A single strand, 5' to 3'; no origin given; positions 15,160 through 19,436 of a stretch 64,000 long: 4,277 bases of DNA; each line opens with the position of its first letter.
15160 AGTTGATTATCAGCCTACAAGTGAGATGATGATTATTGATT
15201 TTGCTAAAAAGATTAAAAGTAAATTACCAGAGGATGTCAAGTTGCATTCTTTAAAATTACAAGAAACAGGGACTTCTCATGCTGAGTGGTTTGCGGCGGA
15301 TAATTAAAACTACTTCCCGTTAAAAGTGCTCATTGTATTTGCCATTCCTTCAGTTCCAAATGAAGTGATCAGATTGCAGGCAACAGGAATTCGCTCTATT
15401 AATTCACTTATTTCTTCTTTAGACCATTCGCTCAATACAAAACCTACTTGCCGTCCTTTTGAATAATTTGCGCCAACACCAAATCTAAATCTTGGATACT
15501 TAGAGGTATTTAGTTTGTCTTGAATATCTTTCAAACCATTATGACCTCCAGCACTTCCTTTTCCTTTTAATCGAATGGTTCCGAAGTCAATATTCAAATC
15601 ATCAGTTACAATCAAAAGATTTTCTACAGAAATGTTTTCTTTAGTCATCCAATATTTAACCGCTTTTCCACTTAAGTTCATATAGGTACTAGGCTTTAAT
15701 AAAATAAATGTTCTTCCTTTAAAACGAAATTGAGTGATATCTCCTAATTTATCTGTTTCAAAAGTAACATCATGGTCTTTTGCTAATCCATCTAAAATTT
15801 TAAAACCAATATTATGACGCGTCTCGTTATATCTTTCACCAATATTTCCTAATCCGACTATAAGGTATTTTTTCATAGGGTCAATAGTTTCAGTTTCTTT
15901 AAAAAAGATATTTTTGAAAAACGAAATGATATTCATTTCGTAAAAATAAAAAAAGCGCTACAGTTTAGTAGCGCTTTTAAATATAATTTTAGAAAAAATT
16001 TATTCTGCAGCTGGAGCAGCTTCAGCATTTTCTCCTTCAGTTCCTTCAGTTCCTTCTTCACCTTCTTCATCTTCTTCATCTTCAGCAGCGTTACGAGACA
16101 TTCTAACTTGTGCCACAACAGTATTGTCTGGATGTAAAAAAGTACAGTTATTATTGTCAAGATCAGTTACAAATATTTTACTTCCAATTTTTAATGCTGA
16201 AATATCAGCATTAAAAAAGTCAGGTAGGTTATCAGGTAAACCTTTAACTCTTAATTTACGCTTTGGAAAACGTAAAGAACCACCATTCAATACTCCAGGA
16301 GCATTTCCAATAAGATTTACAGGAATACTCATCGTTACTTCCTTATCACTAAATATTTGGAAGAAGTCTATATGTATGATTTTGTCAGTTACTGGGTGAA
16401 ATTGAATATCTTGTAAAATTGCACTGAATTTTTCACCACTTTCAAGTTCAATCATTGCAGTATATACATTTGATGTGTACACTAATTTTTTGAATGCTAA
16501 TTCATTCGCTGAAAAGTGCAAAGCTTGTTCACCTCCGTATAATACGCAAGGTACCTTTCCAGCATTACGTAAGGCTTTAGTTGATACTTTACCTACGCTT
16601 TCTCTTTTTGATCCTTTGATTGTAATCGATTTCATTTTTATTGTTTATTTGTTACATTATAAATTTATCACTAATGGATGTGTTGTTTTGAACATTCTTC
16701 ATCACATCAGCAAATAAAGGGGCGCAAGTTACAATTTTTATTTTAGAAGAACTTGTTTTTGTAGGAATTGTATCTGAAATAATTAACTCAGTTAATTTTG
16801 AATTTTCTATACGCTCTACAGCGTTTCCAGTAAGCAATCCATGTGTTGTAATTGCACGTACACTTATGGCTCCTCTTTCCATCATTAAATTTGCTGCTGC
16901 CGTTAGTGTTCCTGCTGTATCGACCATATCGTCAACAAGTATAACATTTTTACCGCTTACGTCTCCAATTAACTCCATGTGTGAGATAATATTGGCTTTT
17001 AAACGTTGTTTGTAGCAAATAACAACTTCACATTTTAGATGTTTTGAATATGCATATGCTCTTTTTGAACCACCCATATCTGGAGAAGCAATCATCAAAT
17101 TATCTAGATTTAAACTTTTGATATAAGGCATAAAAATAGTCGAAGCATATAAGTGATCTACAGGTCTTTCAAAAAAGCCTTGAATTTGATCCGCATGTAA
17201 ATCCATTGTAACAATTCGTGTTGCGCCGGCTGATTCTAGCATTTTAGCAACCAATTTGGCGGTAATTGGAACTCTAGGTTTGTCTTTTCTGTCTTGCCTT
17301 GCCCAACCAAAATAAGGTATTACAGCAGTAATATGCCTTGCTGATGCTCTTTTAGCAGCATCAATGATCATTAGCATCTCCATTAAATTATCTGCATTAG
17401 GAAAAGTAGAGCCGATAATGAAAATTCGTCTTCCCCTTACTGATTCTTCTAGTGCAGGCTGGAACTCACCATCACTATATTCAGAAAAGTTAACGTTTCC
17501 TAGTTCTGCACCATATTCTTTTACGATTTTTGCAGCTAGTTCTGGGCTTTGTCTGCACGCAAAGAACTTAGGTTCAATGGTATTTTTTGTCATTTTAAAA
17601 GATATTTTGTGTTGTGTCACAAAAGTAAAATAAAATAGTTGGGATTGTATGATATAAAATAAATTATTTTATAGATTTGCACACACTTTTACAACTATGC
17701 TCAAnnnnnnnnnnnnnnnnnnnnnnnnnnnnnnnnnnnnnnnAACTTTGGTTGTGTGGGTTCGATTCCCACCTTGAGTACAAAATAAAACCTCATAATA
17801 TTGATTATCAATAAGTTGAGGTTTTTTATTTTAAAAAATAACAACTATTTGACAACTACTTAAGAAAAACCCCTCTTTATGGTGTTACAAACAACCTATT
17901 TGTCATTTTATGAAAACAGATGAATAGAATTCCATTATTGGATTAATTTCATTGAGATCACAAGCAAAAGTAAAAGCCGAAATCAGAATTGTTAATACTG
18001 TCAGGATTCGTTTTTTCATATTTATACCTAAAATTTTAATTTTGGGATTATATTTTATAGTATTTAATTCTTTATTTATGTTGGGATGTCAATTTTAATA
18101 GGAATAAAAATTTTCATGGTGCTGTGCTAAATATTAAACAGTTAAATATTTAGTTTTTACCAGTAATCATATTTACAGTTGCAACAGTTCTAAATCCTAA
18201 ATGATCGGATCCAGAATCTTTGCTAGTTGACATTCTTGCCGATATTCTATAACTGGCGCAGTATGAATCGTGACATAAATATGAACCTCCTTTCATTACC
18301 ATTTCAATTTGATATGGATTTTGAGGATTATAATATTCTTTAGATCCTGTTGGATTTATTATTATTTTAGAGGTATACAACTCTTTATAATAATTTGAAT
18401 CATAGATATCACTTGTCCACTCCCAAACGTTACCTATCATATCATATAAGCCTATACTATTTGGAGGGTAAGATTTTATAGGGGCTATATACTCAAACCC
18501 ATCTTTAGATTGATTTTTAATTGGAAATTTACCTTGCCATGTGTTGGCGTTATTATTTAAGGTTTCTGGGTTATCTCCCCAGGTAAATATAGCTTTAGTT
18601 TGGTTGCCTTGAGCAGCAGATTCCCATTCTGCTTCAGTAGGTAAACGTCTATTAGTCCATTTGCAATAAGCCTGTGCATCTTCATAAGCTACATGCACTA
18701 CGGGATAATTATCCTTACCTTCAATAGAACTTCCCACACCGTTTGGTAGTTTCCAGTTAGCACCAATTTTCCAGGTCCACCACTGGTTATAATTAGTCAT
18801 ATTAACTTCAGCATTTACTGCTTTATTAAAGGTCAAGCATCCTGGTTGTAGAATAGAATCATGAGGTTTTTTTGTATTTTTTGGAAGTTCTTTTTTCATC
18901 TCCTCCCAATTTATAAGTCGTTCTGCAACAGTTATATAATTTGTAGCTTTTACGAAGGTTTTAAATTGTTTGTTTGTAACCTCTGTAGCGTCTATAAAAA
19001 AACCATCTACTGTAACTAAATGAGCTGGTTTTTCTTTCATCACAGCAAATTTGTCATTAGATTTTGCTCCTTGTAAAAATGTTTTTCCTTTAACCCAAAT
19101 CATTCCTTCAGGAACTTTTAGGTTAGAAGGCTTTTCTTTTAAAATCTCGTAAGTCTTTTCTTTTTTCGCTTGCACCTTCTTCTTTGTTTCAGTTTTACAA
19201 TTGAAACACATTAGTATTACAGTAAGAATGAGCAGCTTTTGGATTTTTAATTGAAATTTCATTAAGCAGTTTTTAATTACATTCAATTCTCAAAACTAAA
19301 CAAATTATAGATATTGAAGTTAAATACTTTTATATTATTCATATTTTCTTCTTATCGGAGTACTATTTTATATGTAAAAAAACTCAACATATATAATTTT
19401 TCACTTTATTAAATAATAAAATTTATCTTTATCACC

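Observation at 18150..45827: Self-contained sulfated-glycan PUL with an unusual GH10 + GH5 + GH3 + four-sulfatase set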

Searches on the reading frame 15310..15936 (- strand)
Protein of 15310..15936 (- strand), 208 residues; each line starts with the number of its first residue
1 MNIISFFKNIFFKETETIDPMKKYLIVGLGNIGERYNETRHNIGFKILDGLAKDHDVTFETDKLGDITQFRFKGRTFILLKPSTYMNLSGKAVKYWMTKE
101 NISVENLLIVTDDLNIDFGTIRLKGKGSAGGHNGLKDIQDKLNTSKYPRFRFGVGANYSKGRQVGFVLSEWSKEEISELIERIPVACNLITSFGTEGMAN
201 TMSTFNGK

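Call 49: search_protein_families(library=pfam, proteins=[window:15310-15936:-], max_evalue=0.00001)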
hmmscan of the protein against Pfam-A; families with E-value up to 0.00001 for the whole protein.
window:15310-15936:- (208 aa): 1 family
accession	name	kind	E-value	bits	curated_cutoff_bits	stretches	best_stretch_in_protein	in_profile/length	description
PF01195.25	Pept_tRNA_hydro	-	2.8e-60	203.7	27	1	25-206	1-183/183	Peptidyl-tRNA hydrolase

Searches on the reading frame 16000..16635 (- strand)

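Call 4: search_protein_families(library=pfam, proteins=[window:16000-16635:-])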
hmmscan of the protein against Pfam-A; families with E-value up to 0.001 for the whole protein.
window:16000-16635:- (211 aa): 2 families
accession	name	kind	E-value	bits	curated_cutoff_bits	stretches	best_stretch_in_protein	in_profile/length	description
PF01386.24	Ribosomal_L25p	-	3.5e-24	85.5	23.6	1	6-91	1-82/82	Ribosomal L25p family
PF14693.11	Ribosomal_TL5_C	-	1.5e-20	73.7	27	1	99-180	1-83/84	Ribosomal protein TL5, C-terminal domain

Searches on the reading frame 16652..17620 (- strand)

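Call 4: search_protein_families(library=pfam, proteins=[window:16652-17620:-])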
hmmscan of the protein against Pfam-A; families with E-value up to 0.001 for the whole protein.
window:16652-17620:- (322 aa): 3 families
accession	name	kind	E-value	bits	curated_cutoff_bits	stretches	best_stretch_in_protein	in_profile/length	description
PF13793.12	Pribosyltran_N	-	1.5e-45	154.2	25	1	18-132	2-117/117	N-terminal domain of ribose phosphate pyrophosphokinase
PF14572.12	Pribosyl_synth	-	7.2e-25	88.4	27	1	214-320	74-183/184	Phosphoribosyl synthetase-associated domain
PF00156.33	Pribosyltran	-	2.8e-15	56.4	26.3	1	168-262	24-126/158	Phosphoribosyl transferase domain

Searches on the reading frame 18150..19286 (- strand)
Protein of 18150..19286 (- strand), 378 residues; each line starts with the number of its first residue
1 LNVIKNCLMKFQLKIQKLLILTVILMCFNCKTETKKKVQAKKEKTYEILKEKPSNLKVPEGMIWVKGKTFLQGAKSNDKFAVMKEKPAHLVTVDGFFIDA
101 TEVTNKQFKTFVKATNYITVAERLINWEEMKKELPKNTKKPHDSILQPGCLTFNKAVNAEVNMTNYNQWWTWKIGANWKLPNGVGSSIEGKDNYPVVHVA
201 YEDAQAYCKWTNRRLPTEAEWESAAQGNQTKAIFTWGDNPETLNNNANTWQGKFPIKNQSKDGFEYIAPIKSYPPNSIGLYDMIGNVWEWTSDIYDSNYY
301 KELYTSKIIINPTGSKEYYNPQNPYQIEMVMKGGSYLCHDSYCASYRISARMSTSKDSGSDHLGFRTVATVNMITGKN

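Call 3: search_protein_families(library=pfam, proteins=[window:18150-19286:-])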
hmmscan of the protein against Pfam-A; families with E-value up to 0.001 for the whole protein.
window:18150-19286:- (378 aa): 1 family
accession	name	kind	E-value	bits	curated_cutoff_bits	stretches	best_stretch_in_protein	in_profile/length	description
PF03781.23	FGE-sulfatase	-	7.2e-72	242.5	23.3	1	60-368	3-254/255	Sulfatase-modifying factor enzyme 1-like domain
